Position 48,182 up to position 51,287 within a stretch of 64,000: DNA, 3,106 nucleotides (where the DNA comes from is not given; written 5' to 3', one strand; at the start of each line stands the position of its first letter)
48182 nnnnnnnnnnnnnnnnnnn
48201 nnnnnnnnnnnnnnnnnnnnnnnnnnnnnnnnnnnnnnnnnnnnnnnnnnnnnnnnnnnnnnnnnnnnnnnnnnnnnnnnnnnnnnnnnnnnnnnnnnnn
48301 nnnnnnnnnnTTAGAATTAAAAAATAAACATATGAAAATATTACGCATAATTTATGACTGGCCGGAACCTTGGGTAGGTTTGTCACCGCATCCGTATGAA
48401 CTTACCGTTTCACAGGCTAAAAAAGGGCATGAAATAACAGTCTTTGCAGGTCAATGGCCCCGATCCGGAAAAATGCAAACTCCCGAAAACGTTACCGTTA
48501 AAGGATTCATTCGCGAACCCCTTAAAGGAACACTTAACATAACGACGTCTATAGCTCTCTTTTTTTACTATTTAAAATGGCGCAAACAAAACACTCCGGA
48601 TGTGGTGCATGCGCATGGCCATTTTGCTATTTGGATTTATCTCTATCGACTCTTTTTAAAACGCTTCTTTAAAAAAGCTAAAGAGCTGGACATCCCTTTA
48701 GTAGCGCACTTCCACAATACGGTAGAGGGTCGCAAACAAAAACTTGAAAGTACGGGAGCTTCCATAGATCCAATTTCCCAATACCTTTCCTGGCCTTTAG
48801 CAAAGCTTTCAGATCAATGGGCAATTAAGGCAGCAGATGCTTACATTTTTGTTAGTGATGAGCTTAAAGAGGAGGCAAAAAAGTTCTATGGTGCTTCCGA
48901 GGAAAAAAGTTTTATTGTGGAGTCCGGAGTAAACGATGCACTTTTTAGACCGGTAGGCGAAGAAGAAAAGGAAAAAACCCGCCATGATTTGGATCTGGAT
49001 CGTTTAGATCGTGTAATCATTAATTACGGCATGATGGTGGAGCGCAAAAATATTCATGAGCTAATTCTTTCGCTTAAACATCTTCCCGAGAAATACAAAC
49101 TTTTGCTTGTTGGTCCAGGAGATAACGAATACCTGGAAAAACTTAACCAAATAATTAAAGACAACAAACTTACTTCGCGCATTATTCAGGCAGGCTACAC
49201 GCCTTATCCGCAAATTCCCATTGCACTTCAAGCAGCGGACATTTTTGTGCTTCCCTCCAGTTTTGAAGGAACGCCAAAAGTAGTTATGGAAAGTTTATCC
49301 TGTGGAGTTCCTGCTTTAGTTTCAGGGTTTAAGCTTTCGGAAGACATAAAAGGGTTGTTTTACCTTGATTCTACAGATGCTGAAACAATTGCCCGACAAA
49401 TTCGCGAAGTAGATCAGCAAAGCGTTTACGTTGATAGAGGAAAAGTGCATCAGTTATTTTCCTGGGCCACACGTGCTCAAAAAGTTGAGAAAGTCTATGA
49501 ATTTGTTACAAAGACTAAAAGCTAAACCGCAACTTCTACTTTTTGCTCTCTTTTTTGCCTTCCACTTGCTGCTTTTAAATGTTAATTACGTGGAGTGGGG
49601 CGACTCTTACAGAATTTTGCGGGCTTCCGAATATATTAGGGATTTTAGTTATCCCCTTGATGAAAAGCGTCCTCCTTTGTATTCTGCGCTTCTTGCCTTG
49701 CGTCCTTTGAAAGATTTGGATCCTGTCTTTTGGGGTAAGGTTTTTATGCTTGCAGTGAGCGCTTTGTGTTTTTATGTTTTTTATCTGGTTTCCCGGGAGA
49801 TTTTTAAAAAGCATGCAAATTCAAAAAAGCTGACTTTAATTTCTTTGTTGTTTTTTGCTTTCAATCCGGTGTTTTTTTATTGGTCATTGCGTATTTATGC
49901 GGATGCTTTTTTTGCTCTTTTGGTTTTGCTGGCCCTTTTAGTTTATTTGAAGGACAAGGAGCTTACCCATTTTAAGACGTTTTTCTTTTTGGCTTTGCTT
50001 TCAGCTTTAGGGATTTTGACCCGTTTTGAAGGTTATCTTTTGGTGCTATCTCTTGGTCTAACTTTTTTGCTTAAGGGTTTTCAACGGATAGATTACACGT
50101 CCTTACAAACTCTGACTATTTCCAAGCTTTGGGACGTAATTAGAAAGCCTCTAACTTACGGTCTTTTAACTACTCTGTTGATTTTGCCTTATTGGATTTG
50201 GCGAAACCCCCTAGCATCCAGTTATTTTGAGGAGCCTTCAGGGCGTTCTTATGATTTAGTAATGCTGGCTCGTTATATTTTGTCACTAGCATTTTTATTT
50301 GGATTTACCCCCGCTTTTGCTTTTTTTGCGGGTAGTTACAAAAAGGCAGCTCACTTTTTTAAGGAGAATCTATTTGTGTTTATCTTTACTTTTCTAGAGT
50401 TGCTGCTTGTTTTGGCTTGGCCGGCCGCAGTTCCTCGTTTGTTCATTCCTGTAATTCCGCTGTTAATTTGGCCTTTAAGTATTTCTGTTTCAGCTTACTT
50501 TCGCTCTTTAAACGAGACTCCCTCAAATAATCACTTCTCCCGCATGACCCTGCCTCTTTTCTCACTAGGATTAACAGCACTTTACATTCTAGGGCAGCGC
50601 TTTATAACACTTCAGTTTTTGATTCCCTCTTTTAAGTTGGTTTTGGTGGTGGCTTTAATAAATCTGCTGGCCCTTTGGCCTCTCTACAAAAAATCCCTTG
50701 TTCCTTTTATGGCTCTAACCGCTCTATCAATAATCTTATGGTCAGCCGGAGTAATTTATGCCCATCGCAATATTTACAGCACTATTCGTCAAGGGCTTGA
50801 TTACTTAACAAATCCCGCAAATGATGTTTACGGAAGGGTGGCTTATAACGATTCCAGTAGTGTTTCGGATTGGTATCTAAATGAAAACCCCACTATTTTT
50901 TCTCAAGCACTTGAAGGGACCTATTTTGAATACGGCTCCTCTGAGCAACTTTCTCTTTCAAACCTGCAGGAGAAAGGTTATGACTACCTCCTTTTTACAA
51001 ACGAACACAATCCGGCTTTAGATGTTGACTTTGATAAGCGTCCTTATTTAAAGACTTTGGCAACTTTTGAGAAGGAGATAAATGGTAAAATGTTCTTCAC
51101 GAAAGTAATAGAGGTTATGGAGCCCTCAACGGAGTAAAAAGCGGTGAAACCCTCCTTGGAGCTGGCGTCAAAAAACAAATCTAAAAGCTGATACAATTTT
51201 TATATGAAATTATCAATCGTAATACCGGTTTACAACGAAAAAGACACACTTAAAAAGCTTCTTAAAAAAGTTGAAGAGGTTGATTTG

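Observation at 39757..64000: Envelope glycosylation island of about 24 kb combining lipid-linked sugar synthesis, flipping and multiple GT-C transferases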

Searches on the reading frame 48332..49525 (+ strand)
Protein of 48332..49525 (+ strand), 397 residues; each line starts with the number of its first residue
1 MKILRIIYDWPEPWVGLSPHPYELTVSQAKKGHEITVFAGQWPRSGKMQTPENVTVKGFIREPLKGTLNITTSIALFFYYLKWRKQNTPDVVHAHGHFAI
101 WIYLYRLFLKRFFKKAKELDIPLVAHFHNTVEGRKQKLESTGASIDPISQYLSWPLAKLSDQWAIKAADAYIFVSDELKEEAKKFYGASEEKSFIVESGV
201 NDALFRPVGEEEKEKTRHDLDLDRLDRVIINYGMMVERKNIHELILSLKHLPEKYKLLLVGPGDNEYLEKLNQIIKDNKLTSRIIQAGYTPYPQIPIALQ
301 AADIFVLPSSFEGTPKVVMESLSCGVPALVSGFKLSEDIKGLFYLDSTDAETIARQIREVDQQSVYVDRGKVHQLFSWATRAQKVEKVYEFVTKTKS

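Call 4: search_protein_families(library=pfam, proteins=[window:48332-49525:+], max_evalue=0.01)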
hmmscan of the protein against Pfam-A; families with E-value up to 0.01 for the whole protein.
window:48332-49525:+ (397 aa): 6 families
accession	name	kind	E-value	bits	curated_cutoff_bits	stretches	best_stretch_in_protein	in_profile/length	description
PF13439.12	Glyco_transf_4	-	8.1e-23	81.7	28.5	1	17-202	4-168/170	Glycosyltransferase Family 4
PF00534.26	Glycos_transf_1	-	1.6e-21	77.1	26.4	1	213-359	2-154/172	Glycosyl transferases group 1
PF13692.12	Glyco_trans_1_4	-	5.4e-18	66.1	27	1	227-359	2-138/142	Glycosyl transferases group 1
PF13579.12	Glyco_trans_4_4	-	8.7e-08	33.1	29.7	1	16-191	2-150/158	Glycosyl transferase 4-like domain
PF08323.17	Glyco_transf_5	-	1.4e-05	25.3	22.7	1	86-187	126-230/239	Starch synthase catalytic domain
PF20706.3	GT4-conflict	-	0.0019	17.7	26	1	249-331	227-311/385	Family 4 Glycosyltransferase in conflict systems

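Call 9: search_protein_families(library=ncbifam, proteins=[window:48332-49525:+], max_evalue=0.001)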
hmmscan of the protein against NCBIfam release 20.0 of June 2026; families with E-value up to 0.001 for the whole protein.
window:48332-49525:+ (397 aa): 31 families (the best 25 are shown)
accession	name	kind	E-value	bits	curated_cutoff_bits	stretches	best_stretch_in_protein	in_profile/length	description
NF047684.1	TeichurnBiosyTuaC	equivalog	8e-23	81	550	1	162-389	159-386/391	teichuronic acid biosynthesis protein TuaC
TIGR04047.1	MSMEG_0565_glyc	hypoth_equivalog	7.3e-20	71.4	259.85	1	148-389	120-371/373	MSMEG_0565 family glycosyltransferase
TIGR02149.1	glgA_Coryne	subfamily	3.2e-16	59.5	302.4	1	88-392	83-390/391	glycogen synthase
TIGR03088.1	stp2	hypoth_equivalog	1.6e-15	57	409.05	1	169-390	138-371/374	TIGR03088 family PEP-CTERM/XrtA system glycosyltransferase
NF053513.1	Gtran_IagA_BgsA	equivalog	2.9e-15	56.1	460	1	110-364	57-300/333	LTA glycolipid anchor biosynthesis glycosyltransferase, IagA/BgsA family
TIGR04157.1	glyco_rSAM_CFB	subfamily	8.5e-14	51.3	400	1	164-332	166-331/406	TIGR04157 family glycosyltransferase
NF053787.1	GlcN_PG_synth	equivalog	1.7e-13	50.2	480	1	193-392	166-359/361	N-acetylglucosaminyl phosphatidylglycerol synthase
NF046085.1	XrtY_assoc_Gly1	equivalog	3.5e-13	49.2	400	1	230-364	213-350/387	XrtY-associated glycosyltransferase XYAG1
TIGR03999.1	thiol_BshA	equivalog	3.8e-13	49.1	273.7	1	162-359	139-334/375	N-acetyl-alpha-D-glucosaminyl L-malate synthase BshA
NF007396.0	PRK09922.1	equivalog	2.9e-12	46.1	385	1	163-370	131-333/361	lipopolysaccharide 1,6-galactosyltransferase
NF038295.1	EPS_HpsP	equivalog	9.6e-12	44.6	550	1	161-390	148-385/388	hormogonium polysaccharide biosynthesis glycosyltransferase HpsP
NF049987.1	DaglGlyslTfaseDgs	equivalog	6.6e-11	41.7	500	1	194-338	127-268/332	processive diacylglycerol alpha-glucosyltransferase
TIGR03449.1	mycothiol_MshA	equivalog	2e-10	40.1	462.5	1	113-392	118-403/406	D-inositol-3-phosphate glycosyltransferase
NF041010.1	glycosy_Agl16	equivalog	2.1e-10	40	575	1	82-390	67-349/352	glycosylation protein Agl16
NF038255.1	exopoly_VpsD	equivalog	3.7e-10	39.2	300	1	167-392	156-379/381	VpsD family glycosyltransferase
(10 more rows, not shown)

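Call 73: search_solved_structures(query=window:48332-49525:+, max_evalue=0.00001)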
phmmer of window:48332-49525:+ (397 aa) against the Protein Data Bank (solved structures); distinct sequences matched with E-value up to 0.00001: 3.
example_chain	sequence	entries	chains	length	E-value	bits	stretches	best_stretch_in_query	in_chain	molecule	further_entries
6kih_A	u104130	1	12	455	3.9e-10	42.5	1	165-389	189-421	Tll1590 protein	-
6tvp_A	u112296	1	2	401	7.4e-09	38.3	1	159-362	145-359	Alpha-maltose-1-phosphate synthase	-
3c4q_A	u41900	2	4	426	9.1e-06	28.1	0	27-390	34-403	Predicted glycosyltransferases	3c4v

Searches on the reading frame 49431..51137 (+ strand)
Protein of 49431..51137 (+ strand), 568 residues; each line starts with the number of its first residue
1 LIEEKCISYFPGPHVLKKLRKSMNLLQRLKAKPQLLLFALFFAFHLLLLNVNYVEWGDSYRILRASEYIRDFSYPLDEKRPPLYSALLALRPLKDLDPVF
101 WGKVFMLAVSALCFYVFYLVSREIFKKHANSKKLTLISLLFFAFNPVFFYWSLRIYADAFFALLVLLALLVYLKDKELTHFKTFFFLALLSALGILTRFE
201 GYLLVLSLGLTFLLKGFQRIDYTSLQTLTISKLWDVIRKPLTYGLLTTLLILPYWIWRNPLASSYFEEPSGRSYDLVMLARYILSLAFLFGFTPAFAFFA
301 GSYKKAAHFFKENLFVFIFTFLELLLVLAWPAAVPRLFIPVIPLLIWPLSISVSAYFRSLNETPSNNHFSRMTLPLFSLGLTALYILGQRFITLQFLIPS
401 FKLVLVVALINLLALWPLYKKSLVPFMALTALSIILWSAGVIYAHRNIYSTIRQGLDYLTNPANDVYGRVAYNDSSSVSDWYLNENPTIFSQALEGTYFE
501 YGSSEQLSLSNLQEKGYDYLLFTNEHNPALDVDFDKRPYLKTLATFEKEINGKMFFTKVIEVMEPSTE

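Call 4: search_protein_families(library=pfam, proteins=[window:49431-51137:+], max_evalue=0.01)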
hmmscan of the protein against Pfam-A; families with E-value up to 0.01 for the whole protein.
window:49431-51137:+ (568 aa): 2 families
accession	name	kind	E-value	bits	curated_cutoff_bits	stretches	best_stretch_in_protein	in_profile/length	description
PF13231.12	PMT_2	-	0.00016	22.4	26.1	1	105-215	27-132/160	Dolichyl-phosphate-mannose-protein mannosyltransferase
PF13567.11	DUF4131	-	0.0052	16.9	31.6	1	398-471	3-74/165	Domain of unknown function (DUF4131)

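Call 9: search_protein_families(library=ncbifam, proteins=[window:49431-51137:+], max_evalue=0.001)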
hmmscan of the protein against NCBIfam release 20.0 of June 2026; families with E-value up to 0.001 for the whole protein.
window:49431-51137:+ (568 aa): 0 families

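Call 36: find_homologous_proteins(query=window:49431-51137:+)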
Query window:49431-51137:+ (568 aa): 222 proteins with E <= 0.001 among 8000 candidates; the best 120 are listed.
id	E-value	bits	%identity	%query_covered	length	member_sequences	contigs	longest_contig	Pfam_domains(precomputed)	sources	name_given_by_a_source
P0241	0.0e+0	1194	100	96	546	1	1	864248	-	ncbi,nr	ncbi:hypothetical protein GF360_02255 [candidate division WWE3 bacterium]|nr:hypothetical protein [c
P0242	1.3e-182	627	57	95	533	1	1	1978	PF13231.13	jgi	jgi:hypothetical protein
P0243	1.0e-174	601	54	95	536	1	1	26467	-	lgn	-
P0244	3.4e-172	592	55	96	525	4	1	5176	PF13231.13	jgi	-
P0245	1.7e-168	580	56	96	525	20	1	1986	-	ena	-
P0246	2.8e-135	471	47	95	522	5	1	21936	-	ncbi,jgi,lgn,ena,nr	ncbi:hypothetical protein KBG31_01475 [Patescibacteria group bacterium]|nr:hypothetical protein [Pat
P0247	2.6e-123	431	44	95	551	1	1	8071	PF02366.25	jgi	jgi:hypothetical protein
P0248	8.4e-120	420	42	95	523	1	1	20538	-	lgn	-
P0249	1.5e-118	415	43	95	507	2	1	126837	-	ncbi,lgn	-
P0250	3.2e-118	414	42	95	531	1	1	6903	-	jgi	-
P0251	4.4e-117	411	43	94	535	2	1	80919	-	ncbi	-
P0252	3.2e-116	408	42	90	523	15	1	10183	PF13231.13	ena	-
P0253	4.0e-116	407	41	95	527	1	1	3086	-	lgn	-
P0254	7.4e-115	403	42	94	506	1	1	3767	PF13231.13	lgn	-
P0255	1.0e-114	403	42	91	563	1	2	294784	-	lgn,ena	-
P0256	2.4e-114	401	43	94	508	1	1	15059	PF13231.13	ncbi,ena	-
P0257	9.2e-114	400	42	95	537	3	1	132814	PF02366.25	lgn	-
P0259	4.1e-113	397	42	96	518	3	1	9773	PF13231.13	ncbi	-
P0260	4.3e-113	397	43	94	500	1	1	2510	PF13231.13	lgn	-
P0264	2.2e-111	392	42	90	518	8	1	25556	PF13231.13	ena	-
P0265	2.0e-110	389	40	94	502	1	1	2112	PF13231.13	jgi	jgi:hypothetical protein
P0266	4.0e-110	388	43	93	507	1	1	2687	PF13231.13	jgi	jgi:hypothetical protein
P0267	4.0e-110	388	40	95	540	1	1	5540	PF13231.13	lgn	-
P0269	6.8e-110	387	42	95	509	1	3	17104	PF13231.13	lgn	-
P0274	2.0e-108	382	41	96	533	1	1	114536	PF13231.13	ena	-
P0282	5.9e-106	374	39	96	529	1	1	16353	PF13231.13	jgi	jgi:hypothetical protein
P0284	8.2e-106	373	42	95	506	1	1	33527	PF13231.13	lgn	-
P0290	2.2e-105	372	40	90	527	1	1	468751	PF13231.13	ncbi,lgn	-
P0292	4.1e-105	371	39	91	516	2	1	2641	PF02366.25,PF13231.13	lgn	-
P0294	9.9e-105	370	42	93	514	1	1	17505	PF13231.13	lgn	-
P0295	1.7e-104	369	39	92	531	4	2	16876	PF02366.25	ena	-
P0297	2.8e-104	368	40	95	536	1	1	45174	PF02366.25,PF13231.13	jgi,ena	-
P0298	3.5e-104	368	40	95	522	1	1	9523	PF13231.13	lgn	-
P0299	5.5e-104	367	40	95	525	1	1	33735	PF13231.13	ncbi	ncbi:glycosyltransferase family 39 protein [Patescibacteria group bacterium]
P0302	1.5e-103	366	41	94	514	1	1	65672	PF13231.13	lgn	-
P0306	4.1e-103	364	40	94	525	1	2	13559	PF02366.25,PF13231.13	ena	-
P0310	2.5e-102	362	43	95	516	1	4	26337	PF13231.13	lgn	-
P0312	3.8e-102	361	40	93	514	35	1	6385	PF02366.25,PF13231.13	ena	-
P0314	9.0e-102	360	40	92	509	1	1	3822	PF13231.13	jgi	jgi:hypothetical protein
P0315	1.1e-101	360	38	97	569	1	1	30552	PF02366.25,PF13231.13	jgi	-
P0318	6.7e-101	357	40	93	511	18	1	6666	PF02366.25,PF13231.13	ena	-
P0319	9.5e-101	357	39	95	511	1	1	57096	PF13231.13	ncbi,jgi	-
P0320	1.0e-100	356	39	95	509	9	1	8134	PF13231.13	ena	-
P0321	3.5e-100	355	39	94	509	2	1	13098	PF13231.13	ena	-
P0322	4.1e-100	355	40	92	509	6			PF13231.13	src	-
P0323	4.7e-100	354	40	92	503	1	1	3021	PF13231.13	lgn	-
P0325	1.8e-99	352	38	92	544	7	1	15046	PF02366.25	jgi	-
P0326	2.8e-99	352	38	95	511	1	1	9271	PF13231.13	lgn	-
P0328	4.8e-99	351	38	92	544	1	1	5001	PF02366.25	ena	-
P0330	1.0e-98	350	38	95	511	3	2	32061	PF13231.13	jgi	-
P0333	1.7e-98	349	39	89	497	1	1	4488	PF13231.13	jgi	jgi:hypothetical protein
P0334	2.1e-98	349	39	95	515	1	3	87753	PF13231.13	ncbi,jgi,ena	-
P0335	2.8e-98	348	41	92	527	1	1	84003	PF13231.13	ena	-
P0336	3.3e-98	348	40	93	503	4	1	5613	PF02366.25,PF13231.13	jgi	-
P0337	3.4e-98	348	38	95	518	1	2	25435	PF13231.13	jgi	-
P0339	4.4e-98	348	39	97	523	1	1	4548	PF13231.13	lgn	-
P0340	4.9e-98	348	40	95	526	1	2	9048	PF02366.25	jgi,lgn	-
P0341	1.9e-97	346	38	94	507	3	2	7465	PF13231.13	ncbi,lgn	-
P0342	2.7e-97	345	38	95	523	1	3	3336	PF02366.25,PF13231.13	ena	-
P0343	2.9e-97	345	40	92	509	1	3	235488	PF13231.13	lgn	-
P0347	6.5e-97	344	38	92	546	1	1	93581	PF02366.25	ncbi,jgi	jgi:hypothetical protein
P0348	6.9e-97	344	40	93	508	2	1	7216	PF13231.13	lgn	-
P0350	9.7e-97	343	39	92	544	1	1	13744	PF02366.25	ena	-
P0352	1.4e-96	343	41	88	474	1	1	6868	PF13231.13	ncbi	ncbi:MAG: glycosyltransferase family 39 protein, partial [Patescibacteria group bacterium]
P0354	2.1e-96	342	39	94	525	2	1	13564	PF13231.13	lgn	-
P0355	2.3e-96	342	40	90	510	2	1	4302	PF02366.25,PF13231.13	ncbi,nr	ncbi:glycosyltransferase family 39 protein [Patescibacteria group bacterium]|nr:glycosyltransferase 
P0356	4.6e-96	341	38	92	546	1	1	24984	PF02366.25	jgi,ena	-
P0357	5.7e-96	341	38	92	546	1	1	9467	PF02366.25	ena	-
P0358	7.0e-96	341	38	92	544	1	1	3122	PF02366.25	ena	-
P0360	8.4e-96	340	41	90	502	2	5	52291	PF13231.13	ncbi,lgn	-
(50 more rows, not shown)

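Call 60: search_solved_structures(query=A3, max_evalue=1, show_alignments=1)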
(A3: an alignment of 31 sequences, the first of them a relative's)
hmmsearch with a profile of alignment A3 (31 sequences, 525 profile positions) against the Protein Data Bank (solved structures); distinct sequences matched with E-value up to 1: 0.
